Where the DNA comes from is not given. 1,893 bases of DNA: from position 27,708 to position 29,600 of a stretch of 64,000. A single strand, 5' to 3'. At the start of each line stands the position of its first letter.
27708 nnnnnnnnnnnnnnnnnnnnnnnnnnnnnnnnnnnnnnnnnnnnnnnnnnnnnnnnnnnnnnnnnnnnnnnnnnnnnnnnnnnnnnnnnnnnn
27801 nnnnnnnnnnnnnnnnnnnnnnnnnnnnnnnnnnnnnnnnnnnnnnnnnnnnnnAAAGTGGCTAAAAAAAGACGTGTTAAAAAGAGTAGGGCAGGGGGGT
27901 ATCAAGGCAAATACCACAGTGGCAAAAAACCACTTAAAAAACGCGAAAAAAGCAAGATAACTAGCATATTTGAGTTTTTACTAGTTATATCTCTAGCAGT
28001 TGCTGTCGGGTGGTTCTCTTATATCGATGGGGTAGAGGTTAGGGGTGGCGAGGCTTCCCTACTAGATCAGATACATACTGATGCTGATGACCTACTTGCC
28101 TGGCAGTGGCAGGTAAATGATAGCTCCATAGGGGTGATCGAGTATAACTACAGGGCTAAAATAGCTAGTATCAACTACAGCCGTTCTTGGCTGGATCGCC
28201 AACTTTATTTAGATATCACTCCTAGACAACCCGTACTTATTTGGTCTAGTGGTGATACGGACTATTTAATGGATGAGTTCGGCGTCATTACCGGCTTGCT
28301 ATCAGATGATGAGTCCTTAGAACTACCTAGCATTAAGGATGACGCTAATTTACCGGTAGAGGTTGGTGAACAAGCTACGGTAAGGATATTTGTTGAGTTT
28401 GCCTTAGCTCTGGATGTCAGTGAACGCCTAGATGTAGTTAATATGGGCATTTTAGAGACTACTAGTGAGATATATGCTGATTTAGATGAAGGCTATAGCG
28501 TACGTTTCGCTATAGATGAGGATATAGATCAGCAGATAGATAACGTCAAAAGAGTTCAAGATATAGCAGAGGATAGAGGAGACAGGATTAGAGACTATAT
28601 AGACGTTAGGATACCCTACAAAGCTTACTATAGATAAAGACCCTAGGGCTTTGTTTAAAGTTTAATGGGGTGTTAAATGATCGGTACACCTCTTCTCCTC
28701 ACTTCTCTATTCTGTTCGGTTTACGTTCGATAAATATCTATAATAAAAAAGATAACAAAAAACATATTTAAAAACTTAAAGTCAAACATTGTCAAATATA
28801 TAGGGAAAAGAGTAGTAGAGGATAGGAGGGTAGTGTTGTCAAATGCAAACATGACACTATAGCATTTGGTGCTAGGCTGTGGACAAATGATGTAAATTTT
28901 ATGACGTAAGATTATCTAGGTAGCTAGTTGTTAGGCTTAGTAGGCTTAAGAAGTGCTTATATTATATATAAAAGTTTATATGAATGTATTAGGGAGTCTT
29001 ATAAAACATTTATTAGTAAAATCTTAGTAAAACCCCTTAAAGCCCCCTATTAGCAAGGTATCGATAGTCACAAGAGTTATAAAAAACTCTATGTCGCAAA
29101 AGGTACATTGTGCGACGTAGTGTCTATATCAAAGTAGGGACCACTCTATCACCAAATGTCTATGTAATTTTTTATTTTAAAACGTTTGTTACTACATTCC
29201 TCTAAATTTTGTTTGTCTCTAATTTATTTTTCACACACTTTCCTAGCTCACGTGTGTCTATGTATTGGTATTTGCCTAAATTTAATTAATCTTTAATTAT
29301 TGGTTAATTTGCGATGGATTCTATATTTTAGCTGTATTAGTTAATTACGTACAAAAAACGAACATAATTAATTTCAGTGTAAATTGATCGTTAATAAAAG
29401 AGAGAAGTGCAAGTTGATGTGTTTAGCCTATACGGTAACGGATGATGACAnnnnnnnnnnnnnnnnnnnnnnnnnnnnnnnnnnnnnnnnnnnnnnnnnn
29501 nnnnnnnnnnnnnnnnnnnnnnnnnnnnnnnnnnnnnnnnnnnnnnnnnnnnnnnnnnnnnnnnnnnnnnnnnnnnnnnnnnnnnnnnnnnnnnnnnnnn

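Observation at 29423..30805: Glycine-rich fibre-like protein shares an N-terminal repeat with a 97-aa protein 11 kb away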

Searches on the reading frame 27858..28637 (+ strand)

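Call 3: search_protein_families(library=pfam, proteins=[window:27858-28637:+], max_evalue=0.1)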
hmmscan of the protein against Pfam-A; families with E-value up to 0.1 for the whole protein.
window:27858-28637:+ (259 aa): 1 family
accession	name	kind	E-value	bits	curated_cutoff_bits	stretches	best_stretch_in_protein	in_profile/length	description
PF03799.20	FtsQ_DivIB_C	-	0.015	16.6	21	0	128-251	2-114/114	Cell division protein FtsQ/DivIB, C-terminal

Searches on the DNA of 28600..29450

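Call 91: search_rna_families(source=window, start=28600, end=29450, threshold=evalue, max_evalue=1)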
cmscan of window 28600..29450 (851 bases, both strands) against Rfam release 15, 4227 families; matches with E-value up to 1: 1.
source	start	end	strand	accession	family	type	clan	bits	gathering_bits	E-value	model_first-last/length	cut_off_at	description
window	28668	28849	+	RF04174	MIR4208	Gene; miRNA;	-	22.4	140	0.84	1-191/191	no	MIR4208 microRNA precursor family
